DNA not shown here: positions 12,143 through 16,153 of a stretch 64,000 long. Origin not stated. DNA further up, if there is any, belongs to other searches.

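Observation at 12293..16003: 1236-aa NACHT/STAND NTPase with unknown N-terminal domain and HEAT-repeat C-terminus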

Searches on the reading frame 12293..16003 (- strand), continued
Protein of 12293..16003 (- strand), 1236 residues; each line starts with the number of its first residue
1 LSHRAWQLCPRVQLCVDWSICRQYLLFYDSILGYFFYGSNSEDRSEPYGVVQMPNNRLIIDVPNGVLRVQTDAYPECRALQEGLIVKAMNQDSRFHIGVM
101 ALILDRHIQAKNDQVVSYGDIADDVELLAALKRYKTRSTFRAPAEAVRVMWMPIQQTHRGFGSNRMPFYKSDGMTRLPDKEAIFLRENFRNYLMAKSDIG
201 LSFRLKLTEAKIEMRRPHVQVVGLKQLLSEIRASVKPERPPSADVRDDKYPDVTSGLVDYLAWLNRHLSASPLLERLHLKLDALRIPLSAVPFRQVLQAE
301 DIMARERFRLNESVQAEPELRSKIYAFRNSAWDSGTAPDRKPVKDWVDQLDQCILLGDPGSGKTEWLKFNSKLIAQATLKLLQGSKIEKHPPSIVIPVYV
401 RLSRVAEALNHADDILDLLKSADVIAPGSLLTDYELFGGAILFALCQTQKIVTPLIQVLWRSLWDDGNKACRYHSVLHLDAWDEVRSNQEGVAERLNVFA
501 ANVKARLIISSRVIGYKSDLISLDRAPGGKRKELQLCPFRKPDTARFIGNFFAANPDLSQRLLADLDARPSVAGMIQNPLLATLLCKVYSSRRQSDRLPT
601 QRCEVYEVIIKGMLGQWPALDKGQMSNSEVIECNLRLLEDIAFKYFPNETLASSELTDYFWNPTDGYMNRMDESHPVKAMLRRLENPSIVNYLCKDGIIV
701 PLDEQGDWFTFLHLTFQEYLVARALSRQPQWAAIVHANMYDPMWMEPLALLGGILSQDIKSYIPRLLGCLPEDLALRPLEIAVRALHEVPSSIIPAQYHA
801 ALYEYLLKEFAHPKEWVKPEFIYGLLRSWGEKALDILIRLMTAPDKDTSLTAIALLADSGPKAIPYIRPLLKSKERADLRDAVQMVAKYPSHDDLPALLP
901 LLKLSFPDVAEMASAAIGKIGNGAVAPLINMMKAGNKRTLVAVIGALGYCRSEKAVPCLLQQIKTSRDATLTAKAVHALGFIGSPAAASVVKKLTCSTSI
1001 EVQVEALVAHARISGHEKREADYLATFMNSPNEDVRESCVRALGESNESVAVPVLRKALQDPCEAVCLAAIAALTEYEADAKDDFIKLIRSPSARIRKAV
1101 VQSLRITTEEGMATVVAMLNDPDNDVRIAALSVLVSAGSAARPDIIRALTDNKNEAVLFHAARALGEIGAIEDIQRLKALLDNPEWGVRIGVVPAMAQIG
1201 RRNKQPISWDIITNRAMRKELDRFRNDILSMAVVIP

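Call 46: find_related_loci(query=A1, collection=genome_contigs, flank=10000)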
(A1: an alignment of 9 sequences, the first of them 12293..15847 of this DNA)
Query A1 (1184 aa) in genome_contigs; peptide patterns used: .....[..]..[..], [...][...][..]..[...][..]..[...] (x = any residue, [..] = any of these).
600 stretches matched a pattern (row limit reached: there are more); 209 encode a relative of the query (tblastn E <= 1e-3); the best 80 are kept; 80 distinct loci.
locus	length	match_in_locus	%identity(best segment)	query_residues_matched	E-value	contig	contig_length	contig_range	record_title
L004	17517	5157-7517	25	288-1151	1e-43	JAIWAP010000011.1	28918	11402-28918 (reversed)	MAG: Methanobacteriota archaeon isolate SFP3_US_04_8 NODE_148_length_28918_cov_26.729846, whole genome shotgun sequence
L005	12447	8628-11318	24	297-1162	2e-32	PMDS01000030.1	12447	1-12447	MAG: Melioribacter sp. isolate fen_1284 73.20120700_E2X.198_contig_379235, whole genome shotgun sequence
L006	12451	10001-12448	25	228-1105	2e-27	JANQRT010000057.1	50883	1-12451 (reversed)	MAG: Opitutaceae bacterium isolate IP29b_bin.74 k99_3652749, whole genome shotgun sequence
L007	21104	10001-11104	25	302-720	4e-22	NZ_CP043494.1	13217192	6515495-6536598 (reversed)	Archangium minus strain Cbm 6 chromosome, complete genome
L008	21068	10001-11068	26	295-705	9e-20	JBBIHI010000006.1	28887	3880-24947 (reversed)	MAG: Thiotrichaceae bacterium isolate FAS170219_bin_110 NODE_93_length_28887_cov_2.61582, whole genome shotgun sequence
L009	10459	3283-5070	23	176-775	9e-20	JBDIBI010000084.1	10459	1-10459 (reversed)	MAG: Blastocatellia bacterium isolate AS-MICRO-OLR.206 NODE_29229_length_10459_cov_27.566744, whole genome shotgun seque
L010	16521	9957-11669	23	132-698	2e-19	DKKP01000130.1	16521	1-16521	MAG TPA_asm: Anaerolineales bacterium UBA6663 UBA6663_contig_5898, whole genome shotgun sequence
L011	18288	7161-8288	25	297-702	8e-19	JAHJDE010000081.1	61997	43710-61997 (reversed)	MAG: Gammaproteobacteria bacterium isolate Modern_marine.mb.35 Modern_marine.mb.35_k141_559108, whole genome shotgun seq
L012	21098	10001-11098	23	302-698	7e-19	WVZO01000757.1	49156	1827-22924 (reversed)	MAG: Candidatus Aminicenantes bacterium isolate CS4-C025 C_merged_R1_(paired)_contig_37650, whole genome shotgun sequenc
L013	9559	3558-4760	27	301-736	2e-18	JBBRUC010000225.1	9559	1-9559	MAG: Thermoanaerobaculia bacterium isolate La3_concoct.109 La3_concoct.109_K_3451375_L_9559_cov_15.0000, whole genome sh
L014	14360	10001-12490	25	302-1153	5e-18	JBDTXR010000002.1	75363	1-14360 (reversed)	MAG: Byssovorax sp. isolate cluster4_bin.120 NODE_216_length_75363_cov_13.754448, whole genome shotgun sequence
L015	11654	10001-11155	25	288-698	6e-18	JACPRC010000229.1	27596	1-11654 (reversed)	MAG: Planctomycetota bacterium isolate NC_groundwater_669_Ag_B-0.1um_68_34 B_1_S1_Biohub_coassembly_k141_5715712, whole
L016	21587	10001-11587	24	302-809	9e-18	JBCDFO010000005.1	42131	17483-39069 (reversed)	MAG: Bacteroidota bacterium isolate P01_H01_bin.110 k141_396228_length_42131_cov_104.2683, whole genome shotgun sequence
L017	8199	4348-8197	25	300-1148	2e-17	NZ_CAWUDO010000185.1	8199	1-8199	Nostoc sp. CCY 9925 isolate Nostoc CCY 9925 NODE_185_length_8199_cov_123.996071, whole genome shotgun sequence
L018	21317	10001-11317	26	232-704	8e-17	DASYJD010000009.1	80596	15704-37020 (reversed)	MAG TPA_asm: Thermoanaerobaculia bacterium isolate SMAG_U4286 k141_1550094, whole genome shotgun sequence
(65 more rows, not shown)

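Call 56: find_encoding_contigs(protein=P0004, flank=10000, max_places=2)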
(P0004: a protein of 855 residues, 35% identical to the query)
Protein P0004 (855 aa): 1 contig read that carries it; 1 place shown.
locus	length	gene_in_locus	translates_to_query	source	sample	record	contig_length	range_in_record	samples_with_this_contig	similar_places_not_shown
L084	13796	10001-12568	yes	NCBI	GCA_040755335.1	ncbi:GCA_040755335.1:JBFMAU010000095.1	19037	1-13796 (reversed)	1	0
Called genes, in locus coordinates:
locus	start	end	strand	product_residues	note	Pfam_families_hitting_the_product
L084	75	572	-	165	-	PF01797:Y1_Tnp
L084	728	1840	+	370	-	PF04326:SLFN_AlbA_2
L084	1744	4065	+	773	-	PF13749:HATPase_c_4 (weak), PF02171:Piwi (weak)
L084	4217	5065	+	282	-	PF00561:Abhydrolase_1, PF12146:Hydrolase_4, PF12697:Abhydrolase_6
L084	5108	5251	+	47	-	PF00468:Ribosomal_L34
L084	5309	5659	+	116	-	PF00825:Ribonuclease_P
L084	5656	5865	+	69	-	PF01809:YidD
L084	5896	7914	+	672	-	PF14849:YidC_periplas, PF02096:60KD_IMP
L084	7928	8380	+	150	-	PF01424:R3H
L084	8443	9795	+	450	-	PF10396:TrmE_N, PF12631:MnmE_helical, PF00350:Dynamin_N (faint), PF01926:MMR_HSR1, PF02421:FeoB_N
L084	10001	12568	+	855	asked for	PF02985:HEAT (faint), PF13513:HEAT_EZ (faint), PF24883:NPHP3_N (faint), PF12717:Cnd1 (faint), PF00514:Arm (faint), PF22646:PPP2R1A-like_HEAT (faint), PF23227:HEAT_MROH2B_C (faint), PF13646:HEAT_2 (weak)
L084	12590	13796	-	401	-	PF00899:ThiF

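Call 57: find_encoding_contigs(protein=P0008, flank=10000, max_places=2)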
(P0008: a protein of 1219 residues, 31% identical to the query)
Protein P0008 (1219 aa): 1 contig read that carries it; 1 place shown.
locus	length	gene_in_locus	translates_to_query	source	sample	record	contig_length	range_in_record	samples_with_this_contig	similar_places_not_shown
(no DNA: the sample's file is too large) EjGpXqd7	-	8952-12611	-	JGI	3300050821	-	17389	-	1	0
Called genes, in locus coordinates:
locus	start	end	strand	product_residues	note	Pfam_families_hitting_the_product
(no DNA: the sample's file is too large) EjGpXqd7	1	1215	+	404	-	?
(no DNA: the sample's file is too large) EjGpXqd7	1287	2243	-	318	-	PF12760:Zn_ribbon_IS1595, PF12762:DDE_Tnp_IS1595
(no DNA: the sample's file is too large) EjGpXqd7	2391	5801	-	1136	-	PF13646:HEAT_2 (faint)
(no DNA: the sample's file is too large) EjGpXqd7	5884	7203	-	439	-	PF07643:DUF1598 (weak)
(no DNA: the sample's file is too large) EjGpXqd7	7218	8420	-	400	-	-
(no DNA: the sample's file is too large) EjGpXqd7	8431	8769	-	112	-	-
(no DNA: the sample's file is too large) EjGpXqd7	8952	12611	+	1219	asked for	PF02985:HEAT (faint), PF12717:Cnd1 (faint), PF01602:Adaptin_N (weak), PF13646:HEAT_2, PF20168:PDS5 (faint)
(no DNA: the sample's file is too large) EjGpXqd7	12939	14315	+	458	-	-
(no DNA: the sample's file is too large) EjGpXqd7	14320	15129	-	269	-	-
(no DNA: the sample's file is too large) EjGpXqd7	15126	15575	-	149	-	-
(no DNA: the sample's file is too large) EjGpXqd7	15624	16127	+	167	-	-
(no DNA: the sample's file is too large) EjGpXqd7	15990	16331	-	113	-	-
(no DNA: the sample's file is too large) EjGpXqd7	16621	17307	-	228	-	-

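Call 59: search_protein_families(library=phrogs, proteins=[L001:7130-7762:+], max_evalue=0.1)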
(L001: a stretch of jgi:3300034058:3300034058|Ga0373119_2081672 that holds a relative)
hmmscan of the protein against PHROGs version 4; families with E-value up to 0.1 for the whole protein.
L001:7130-7762:+ (211 aa): 0 families

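Call 100: search_protein_families(library=pfam, proteins=[L001:7130-7690:+], max_evalue=10)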
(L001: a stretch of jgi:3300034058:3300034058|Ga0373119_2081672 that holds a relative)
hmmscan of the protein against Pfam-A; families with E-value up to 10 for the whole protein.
L001:7130-7690:+ (187 aa): 0 families
